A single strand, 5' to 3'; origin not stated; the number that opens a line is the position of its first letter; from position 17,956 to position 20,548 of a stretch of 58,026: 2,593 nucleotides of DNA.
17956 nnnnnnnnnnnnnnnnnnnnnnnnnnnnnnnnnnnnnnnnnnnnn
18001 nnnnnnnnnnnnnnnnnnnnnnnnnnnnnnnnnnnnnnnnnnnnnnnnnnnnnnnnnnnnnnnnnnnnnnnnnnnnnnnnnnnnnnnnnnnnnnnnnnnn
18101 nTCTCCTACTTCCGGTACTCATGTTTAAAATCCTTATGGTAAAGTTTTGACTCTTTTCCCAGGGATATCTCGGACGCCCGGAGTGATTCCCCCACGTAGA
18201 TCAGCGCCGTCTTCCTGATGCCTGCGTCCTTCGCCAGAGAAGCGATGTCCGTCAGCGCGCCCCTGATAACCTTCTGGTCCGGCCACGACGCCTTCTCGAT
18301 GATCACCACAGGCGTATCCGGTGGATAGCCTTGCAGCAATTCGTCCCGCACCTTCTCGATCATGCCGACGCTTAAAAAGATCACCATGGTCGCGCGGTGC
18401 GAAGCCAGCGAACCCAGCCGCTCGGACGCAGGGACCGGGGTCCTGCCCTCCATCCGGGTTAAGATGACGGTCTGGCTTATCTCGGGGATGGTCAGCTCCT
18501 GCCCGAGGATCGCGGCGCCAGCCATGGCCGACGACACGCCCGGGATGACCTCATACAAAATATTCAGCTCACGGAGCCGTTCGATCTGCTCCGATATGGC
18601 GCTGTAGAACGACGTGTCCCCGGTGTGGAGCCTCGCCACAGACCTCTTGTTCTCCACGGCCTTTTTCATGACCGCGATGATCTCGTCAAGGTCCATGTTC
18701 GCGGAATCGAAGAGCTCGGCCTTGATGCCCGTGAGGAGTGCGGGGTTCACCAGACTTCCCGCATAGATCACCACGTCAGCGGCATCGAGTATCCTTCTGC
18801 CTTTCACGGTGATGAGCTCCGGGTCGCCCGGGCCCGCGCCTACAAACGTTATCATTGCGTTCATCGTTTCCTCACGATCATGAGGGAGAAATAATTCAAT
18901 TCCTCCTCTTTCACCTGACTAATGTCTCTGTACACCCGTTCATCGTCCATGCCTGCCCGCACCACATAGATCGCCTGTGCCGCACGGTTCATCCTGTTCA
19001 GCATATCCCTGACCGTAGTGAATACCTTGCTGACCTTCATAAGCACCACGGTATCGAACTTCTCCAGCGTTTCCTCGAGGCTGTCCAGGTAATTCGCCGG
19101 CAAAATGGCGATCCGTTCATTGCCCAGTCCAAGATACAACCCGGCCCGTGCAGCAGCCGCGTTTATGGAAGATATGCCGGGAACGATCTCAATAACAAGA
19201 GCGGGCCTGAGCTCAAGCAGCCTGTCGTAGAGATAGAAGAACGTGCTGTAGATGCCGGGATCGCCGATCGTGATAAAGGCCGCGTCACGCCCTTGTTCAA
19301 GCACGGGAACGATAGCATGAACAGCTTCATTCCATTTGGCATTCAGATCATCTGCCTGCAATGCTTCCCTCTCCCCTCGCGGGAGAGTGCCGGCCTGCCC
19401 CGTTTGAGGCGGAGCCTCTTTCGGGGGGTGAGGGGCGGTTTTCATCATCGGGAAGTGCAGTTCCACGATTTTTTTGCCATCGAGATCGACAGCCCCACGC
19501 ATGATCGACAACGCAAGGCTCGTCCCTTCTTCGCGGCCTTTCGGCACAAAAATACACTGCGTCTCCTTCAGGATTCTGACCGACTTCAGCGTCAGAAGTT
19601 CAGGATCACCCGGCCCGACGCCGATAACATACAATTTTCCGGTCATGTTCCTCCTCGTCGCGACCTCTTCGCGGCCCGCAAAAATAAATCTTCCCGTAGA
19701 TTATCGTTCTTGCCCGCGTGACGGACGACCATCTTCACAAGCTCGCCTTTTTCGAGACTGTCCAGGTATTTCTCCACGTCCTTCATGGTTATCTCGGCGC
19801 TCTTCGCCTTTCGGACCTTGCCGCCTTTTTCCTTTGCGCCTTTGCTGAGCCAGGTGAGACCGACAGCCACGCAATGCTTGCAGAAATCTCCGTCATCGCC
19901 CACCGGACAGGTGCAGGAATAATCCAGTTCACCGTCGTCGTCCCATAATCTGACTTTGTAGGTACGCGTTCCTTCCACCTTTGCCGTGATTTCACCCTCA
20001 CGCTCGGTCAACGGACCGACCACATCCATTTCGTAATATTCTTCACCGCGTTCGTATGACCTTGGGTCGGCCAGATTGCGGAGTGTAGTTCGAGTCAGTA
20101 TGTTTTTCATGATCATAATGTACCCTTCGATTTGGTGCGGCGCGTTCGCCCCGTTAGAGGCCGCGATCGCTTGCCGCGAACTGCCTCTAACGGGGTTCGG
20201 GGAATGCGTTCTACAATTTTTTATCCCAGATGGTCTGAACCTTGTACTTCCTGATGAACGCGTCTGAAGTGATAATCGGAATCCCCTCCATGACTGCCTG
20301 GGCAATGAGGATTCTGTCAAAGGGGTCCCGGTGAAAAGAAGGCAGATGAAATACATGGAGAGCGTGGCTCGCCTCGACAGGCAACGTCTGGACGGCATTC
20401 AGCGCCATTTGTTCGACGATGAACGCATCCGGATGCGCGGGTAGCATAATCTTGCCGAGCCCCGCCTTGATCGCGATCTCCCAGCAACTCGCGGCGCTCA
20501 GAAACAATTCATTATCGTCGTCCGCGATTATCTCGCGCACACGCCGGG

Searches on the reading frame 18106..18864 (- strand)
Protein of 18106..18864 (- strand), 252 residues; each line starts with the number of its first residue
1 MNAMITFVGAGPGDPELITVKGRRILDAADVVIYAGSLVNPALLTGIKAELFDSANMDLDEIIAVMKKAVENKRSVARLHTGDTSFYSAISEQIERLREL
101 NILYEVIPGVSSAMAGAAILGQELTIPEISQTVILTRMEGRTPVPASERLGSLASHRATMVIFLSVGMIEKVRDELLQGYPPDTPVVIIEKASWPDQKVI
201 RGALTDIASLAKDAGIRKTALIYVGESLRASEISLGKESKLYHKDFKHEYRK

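Call 24: search_protein_families(library=pfam, proteins=[window:18106-18864:-], max_evalue=0.00001)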
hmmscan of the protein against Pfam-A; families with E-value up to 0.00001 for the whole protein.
window:18106-18864:- (252 aa): 1 family
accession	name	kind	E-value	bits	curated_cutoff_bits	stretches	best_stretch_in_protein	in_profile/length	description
PF00590.25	TP_methylase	-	1.4e-50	172.6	27.8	1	4-207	1-211/212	Tetrapyrrole (Corrin/Porphyrin) Methylases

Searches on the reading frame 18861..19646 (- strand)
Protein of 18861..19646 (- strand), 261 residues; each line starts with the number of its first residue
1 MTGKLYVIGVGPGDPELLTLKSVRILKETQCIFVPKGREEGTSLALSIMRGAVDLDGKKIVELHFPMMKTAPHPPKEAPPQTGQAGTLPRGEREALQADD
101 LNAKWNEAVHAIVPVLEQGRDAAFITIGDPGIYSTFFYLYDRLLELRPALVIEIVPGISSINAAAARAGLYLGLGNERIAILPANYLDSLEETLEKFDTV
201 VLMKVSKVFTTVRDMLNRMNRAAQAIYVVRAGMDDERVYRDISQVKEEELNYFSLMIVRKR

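Call 24: search_protein_families(library=pfam, proteins=[window:18861-19646:-], max_evalue=0.00001)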
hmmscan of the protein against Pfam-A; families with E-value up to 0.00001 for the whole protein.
window:18861-19646:- (261 aa): 1 family
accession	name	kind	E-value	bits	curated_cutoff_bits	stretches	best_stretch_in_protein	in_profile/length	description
PF00590.25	TP_methylase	-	1.2e-45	156.5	27.8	1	4-240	1-205/212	Tetrapyrrole (Corrin/Porphyrin) Methylases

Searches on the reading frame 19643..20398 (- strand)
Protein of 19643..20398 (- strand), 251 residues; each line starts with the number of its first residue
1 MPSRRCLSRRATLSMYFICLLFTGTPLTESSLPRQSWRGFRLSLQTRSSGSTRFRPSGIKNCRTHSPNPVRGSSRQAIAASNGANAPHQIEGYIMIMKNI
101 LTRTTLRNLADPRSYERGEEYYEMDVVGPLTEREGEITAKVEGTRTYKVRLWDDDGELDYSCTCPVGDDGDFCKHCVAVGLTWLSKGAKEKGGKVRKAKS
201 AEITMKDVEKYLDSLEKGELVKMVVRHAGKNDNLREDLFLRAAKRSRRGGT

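Call 24: search_protein_families(library=pfam, proteins=[window:19643-20398:-], max_evalue=0.00001)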
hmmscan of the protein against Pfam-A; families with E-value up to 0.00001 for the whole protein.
window:19643-20398:- (251 aa): 1 family
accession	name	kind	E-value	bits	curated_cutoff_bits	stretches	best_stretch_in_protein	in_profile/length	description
PF04434.22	SWIM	-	1.6e-07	31.1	19.6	1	147-179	1-33/38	SWIM zinc finger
